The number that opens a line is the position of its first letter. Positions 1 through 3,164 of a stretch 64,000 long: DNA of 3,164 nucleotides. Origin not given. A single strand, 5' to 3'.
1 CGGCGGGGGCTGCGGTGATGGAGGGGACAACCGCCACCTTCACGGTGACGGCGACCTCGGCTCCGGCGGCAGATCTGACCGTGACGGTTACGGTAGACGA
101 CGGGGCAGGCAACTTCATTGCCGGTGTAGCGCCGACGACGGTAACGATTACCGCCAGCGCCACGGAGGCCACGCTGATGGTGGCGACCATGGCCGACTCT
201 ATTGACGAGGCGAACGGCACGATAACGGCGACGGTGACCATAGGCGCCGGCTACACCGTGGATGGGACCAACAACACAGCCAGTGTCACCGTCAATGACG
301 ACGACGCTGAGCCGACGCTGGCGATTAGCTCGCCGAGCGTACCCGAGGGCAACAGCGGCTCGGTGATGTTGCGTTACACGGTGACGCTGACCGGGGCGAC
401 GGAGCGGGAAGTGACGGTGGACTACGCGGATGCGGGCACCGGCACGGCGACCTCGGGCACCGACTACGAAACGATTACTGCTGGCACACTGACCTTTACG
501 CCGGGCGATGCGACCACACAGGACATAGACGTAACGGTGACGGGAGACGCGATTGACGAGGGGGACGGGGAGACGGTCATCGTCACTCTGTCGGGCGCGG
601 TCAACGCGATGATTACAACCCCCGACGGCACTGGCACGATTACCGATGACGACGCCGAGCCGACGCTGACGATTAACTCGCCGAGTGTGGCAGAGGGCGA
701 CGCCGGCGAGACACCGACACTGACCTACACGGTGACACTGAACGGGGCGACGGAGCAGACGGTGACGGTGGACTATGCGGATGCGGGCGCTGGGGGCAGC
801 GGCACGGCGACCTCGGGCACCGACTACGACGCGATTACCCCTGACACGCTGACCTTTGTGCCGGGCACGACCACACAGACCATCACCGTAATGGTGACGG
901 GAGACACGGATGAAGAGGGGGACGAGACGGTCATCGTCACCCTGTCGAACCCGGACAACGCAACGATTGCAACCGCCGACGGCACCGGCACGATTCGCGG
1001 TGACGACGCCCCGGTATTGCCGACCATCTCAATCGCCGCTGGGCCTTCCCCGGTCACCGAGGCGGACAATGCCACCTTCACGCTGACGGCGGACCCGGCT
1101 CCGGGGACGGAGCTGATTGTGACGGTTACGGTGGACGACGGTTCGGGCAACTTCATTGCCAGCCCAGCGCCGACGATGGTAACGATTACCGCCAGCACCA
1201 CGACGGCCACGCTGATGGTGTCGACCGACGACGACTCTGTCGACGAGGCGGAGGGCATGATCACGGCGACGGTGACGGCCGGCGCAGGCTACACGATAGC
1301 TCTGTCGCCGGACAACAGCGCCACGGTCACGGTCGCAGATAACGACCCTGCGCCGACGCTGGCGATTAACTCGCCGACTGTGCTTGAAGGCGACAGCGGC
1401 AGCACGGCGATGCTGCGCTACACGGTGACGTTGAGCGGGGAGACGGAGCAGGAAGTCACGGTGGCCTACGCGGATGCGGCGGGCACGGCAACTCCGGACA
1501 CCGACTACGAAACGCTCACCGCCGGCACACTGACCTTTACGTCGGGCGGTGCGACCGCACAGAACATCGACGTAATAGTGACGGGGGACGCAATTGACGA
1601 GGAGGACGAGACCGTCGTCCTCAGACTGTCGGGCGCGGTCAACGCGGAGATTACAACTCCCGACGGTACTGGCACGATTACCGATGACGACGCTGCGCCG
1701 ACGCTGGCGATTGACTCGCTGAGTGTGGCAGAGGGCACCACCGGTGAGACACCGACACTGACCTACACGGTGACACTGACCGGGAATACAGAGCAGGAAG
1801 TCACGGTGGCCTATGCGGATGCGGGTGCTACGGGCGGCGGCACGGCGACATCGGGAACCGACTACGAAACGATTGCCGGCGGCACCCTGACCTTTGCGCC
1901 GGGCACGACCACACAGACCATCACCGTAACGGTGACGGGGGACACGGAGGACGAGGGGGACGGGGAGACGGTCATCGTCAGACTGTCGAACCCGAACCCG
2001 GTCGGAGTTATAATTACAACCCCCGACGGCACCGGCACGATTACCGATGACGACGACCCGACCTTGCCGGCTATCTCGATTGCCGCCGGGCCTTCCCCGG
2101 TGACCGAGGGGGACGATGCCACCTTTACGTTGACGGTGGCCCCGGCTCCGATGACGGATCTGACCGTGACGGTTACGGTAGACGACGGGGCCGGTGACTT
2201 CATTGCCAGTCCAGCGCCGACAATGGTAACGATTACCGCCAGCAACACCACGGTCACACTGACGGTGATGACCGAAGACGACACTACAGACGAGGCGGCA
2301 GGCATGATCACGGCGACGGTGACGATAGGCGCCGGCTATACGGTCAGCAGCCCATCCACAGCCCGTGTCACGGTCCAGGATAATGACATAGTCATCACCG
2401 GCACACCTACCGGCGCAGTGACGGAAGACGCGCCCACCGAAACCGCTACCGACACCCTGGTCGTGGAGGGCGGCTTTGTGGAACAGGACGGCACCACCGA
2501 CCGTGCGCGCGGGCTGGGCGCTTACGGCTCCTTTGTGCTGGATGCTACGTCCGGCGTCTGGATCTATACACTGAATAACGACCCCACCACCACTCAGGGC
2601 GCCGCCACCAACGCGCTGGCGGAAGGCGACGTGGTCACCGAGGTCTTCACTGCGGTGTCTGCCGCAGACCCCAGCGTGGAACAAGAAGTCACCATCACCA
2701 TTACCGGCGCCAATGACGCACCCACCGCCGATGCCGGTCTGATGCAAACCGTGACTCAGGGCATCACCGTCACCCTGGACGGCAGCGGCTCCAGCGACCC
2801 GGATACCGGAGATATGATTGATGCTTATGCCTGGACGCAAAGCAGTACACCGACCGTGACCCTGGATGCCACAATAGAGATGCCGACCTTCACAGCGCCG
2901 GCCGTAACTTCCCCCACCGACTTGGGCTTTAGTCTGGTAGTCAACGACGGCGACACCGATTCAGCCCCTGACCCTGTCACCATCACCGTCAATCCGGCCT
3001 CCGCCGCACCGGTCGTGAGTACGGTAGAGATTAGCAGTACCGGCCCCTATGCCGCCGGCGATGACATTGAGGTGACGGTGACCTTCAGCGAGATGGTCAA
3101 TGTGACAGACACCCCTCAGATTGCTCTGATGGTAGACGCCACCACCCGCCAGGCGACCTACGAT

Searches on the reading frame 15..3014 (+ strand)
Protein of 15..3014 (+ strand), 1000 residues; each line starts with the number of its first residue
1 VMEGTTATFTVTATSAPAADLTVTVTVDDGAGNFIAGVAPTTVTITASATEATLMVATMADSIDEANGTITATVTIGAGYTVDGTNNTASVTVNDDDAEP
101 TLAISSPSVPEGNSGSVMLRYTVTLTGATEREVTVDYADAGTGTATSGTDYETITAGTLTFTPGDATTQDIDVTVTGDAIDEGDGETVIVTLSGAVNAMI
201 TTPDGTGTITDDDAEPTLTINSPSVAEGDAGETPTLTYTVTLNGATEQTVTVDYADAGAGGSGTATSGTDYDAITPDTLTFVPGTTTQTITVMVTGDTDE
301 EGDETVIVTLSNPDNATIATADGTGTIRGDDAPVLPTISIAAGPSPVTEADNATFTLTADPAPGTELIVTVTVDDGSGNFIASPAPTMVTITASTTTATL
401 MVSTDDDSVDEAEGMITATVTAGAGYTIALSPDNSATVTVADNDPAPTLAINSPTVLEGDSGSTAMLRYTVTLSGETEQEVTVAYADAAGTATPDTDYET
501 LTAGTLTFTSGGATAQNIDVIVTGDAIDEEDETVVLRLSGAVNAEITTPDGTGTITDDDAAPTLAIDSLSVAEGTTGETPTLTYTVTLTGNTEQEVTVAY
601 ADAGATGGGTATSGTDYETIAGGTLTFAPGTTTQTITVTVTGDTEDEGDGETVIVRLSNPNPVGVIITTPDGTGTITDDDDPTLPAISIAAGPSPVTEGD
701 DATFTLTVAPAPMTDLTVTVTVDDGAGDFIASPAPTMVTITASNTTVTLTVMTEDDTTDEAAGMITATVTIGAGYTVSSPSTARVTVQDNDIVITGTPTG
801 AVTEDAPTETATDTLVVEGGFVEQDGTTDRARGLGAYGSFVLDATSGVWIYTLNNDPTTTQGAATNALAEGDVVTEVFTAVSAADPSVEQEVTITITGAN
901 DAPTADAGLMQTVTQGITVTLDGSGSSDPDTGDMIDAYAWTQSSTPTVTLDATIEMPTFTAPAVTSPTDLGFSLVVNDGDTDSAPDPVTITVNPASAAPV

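Call 74: search_protein_families(library=pfam, proteins=[window:15-3014:+], max_evalue=0.001)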
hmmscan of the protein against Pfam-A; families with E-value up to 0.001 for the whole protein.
window:15-3014:+ (1000 aa): 4 families
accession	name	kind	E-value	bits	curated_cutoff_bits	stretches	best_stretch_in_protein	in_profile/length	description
PF03160.20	Calx-beta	-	1.5e-35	122.2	27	4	582-679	24-118/119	Calx-beta domain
PF13550.12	Phage-tail_3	-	0.00023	21.5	23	0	185-259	6-78/164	Putative phage tail protein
PF18146.6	CinA_KH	-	0.00025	21.5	27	0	724-769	16-60/73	Damage-inducible protein CinA KH domain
PF17803.7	Cadherin_4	-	0.00054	20.9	25.1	1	891-953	2-66/71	Bacterial cadherin-like domain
